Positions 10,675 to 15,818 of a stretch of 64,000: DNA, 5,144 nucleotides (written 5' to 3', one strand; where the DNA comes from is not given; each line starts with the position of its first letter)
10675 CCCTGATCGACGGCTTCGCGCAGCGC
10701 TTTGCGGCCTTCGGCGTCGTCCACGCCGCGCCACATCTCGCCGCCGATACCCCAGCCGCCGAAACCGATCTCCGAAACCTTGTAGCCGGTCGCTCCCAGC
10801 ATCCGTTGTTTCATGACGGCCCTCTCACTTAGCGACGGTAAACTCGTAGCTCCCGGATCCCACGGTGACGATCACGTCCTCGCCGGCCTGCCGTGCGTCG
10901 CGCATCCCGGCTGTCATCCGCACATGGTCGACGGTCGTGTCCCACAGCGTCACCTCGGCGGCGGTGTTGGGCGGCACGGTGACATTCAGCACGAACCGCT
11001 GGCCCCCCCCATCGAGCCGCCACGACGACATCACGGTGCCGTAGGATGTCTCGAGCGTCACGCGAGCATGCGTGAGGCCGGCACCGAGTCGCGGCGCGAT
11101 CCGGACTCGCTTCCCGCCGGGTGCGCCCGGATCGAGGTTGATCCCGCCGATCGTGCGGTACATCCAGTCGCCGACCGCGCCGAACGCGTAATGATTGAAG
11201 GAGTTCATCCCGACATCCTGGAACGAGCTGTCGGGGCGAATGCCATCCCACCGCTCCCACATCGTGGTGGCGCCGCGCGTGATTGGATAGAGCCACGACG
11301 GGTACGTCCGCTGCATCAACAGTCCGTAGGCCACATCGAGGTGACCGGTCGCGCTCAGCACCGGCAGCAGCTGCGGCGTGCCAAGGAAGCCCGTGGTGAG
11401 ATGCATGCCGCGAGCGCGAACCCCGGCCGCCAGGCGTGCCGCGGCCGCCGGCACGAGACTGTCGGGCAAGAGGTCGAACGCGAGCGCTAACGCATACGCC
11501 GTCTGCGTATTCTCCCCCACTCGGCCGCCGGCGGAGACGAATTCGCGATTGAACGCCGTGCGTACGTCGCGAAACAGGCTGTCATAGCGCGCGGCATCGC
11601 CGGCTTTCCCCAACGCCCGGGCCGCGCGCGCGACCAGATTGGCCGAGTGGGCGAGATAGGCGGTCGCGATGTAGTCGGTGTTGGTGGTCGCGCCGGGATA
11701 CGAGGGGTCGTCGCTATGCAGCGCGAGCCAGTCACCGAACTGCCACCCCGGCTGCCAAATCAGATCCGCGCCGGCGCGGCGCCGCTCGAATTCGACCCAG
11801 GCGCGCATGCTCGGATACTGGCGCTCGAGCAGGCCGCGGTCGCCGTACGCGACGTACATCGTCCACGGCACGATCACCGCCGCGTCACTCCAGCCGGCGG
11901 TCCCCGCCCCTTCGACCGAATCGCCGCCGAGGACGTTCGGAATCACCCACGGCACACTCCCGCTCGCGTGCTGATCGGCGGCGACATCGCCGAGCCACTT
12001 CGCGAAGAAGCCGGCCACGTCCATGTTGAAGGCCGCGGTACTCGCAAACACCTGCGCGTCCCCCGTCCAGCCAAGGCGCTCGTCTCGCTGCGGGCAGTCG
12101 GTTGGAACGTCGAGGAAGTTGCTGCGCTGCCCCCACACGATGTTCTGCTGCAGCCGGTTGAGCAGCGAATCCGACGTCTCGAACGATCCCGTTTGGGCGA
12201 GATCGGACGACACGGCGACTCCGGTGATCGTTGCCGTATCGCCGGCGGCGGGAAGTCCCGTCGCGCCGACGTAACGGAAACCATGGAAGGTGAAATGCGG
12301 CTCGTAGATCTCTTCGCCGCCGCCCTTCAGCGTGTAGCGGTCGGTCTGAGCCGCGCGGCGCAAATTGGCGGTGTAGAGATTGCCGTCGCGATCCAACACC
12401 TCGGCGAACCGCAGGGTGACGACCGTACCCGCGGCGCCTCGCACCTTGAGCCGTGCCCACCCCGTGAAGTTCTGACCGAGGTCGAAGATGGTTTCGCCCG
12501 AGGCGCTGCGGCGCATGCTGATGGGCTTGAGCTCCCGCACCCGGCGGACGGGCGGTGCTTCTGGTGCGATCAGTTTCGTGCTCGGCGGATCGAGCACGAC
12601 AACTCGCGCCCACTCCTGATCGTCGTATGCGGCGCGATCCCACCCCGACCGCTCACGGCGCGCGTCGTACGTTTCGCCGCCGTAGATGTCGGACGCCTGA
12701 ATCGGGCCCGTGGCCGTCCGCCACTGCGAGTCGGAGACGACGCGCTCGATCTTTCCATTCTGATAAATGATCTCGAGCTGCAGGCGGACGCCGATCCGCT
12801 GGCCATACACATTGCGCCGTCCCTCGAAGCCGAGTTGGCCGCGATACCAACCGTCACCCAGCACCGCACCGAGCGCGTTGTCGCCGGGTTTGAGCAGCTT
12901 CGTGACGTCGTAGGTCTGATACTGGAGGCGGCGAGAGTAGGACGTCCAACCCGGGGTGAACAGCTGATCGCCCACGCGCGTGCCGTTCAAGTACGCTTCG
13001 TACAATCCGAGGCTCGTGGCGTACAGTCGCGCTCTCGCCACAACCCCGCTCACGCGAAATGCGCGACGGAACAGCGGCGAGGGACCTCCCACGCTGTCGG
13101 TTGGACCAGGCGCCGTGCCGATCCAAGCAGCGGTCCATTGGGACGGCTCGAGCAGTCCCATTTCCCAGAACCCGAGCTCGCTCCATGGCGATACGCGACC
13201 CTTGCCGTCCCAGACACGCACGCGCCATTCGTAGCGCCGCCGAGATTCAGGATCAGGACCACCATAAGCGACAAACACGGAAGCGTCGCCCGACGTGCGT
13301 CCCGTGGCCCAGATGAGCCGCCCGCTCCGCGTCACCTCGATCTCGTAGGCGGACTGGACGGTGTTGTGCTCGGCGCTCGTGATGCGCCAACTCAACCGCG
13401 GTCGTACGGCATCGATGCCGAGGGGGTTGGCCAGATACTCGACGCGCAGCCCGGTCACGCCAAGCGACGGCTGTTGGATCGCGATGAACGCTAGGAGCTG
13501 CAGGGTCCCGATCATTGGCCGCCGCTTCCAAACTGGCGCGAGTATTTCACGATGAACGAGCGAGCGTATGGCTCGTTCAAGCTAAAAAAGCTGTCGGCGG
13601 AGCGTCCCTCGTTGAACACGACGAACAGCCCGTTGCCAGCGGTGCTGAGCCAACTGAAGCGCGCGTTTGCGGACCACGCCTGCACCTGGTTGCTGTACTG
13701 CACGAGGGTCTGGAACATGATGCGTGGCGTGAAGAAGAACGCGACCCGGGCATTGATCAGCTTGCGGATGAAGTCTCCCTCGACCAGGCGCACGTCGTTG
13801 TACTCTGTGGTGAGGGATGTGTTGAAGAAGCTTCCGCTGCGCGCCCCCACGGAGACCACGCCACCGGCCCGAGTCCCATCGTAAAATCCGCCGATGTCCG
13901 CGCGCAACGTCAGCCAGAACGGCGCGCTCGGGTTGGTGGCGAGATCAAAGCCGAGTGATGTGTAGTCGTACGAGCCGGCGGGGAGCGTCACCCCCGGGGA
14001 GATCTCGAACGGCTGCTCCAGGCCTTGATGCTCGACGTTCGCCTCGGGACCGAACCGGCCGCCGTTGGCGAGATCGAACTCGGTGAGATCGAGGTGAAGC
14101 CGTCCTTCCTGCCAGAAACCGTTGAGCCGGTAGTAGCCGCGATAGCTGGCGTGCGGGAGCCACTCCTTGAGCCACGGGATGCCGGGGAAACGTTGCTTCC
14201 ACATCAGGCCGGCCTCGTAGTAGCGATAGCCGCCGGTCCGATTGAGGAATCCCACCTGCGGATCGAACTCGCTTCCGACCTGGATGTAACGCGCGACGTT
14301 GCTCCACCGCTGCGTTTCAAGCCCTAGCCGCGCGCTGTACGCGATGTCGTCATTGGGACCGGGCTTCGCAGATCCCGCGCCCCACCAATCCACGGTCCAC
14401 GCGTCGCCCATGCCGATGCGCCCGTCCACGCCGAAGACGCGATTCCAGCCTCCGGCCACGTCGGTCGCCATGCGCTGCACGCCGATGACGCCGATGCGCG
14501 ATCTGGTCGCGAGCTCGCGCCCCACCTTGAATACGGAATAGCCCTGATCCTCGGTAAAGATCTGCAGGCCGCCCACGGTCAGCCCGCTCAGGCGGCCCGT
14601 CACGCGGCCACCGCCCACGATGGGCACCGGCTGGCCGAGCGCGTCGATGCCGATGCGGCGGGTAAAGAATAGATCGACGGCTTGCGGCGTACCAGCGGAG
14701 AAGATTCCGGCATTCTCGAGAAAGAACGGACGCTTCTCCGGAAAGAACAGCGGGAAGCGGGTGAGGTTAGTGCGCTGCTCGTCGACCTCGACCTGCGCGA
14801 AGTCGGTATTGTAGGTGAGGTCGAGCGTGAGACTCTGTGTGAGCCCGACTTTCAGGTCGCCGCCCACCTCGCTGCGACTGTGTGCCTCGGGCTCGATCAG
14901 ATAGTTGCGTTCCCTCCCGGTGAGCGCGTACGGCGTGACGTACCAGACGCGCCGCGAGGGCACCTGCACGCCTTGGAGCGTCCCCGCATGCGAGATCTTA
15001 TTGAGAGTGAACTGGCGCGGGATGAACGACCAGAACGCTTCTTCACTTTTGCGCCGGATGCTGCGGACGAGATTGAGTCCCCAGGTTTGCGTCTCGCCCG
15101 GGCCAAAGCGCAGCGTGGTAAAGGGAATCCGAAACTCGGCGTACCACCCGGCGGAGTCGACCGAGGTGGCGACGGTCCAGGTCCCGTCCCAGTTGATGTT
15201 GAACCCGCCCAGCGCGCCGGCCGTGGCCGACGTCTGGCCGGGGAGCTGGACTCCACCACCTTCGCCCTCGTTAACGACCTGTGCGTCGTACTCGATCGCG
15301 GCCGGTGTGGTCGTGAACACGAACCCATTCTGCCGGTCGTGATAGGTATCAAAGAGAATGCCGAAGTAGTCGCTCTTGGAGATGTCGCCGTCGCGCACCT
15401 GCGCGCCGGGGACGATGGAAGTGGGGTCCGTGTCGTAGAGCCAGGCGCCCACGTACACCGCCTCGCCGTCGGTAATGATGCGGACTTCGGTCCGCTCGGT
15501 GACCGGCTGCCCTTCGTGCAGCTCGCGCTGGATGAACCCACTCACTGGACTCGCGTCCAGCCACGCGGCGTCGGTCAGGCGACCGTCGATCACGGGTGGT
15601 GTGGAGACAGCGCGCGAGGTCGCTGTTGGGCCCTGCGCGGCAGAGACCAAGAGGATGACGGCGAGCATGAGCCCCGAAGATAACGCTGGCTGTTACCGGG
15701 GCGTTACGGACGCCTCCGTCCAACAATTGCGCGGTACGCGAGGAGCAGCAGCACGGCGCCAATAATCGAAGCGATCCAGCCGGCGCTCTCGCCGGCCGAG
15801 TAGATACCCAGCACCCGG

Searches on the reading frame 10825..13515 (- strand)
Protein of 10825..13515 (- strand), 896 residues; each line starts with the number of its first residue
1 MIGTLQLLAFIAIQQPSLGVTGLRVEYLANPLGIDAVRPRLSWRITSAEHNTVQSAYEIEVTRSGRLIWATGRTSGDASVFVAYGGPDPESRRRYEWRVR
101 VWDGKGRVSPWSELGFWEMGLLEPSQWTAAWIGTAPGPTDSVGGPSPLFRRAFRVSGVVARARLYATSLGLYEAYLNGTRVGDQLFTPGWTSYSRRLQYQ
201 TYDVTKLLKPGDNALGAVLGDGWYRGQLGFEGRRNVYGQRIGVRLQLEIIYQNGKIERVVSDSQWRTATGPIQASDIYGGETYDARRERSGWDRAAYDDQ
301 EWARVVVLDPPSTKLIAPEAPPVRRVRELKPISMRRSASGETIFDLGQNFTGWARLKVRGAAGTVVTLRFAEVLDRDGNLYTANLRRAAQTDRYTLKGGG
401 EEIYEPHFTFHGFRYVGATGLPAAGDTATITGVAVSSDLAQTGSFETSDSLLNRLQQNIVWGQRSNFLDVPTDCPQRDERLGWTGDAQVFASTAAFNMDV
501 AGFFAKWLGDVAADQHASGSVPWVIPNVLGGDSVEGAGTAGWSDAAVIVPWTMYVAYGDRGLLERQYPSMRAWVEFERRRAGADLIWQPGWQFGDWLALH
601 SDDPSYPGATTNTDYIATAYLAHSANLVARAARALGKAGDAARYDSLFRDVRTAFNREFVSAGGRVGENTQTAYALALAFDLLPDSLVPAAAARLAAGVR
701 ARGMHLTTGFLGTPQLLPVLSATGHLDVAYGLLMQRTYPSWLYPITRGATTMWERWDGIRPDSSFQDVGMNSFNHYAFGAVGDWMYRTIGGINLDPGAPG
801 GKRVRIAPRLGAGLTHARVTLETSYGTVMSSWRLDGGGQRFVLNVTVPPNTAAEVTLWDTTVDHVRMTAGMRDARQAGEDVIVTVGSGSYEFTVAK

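Call 86: search_protein_families(library=pfam, proteins=[window:10825-13515:-], max_evalue=0.00001)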
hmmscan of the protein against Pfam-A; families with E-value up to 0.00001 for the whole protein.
window:10825-13515:- (896 aa): 5 families
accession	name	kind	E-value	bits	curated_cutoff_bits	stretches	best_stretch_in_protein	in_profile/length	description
PF17389.8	Bac_rhamnosid6H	-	1.7e-129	432.4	24.5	1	441-789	2-339/339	Bacterial alpha-L-rhamnosidase 6 hairpin glycosidase domain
PF08531.16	Bac_rhamnosid_N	-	6.6e-67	225.1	25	1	159-326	3-171/172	Alpha-L-rhamnosidase N-terminal domain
PF25788.1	Ig_Rha78A_N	-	1.6e-37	128.4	27.4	1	20-123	1-105/105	Rha78A-like, N-terminal immunoglobulin domain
PF05592.18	Bac_rhamnosid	-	2.7e-33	114.3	22.2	1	336-435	2-101/102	Bacterial alpha-L-rhamnosidase concanavalin-like domain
PF17390.7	Bac_rhamnosid_C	-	9.8e-16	57.8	22.1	1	791-865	1-71/78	Bacterial alpha-L-rhamnosidase C-terminal domain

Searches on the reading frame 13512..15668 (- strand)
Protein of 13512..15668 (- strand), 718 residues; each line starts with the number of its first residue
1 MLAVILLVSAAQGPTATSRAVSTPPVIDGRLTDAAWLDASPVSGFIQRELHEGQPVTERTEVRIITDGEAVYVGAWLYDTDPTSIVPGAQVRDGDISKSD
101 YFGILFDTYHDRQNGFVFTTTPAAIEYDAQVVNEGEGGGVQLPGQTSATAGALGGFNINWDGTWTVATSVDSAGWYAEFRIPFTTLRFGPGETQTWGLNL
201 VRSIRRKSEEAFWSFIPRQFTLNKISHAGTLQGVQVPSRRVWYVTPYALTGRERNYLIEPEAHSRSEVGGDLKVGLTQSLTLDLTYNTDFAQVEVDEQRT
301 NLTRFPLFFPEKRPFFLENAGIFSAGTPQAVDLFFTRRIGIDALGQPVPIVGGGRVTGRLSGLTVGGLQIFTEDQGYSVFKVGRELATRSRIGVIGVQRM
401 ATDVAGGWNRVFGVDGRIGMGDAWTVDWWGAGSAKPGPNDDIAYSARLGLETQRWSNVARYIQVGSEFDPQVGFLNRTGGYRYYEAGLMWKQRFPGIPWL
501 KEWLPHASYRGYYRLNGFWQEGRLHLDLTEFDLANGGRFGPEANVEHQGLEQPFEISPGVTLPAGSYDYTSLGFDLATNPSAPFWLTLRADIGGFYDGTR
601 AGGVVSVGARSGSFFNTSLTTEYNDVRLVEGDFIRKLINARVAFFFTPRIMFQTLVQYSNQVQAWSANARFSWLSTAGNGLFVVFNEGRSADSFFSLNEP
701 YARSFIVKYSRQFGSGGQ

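Call 86: search_protein_families(library=pfam, proteins=[window:13512-15668:-], max_evalue=0.00001)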
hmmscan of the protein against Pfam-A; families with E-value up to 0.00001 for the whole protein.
window:13512-15668:- (718 aa): 1 family
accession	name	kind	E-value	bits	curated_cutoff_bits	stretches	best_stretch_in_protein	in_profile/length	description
PF19313.5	DUF5916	-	2.8e-18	66.4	22.6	1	245-343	8-98/572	Domain of unknown function (DUF5916)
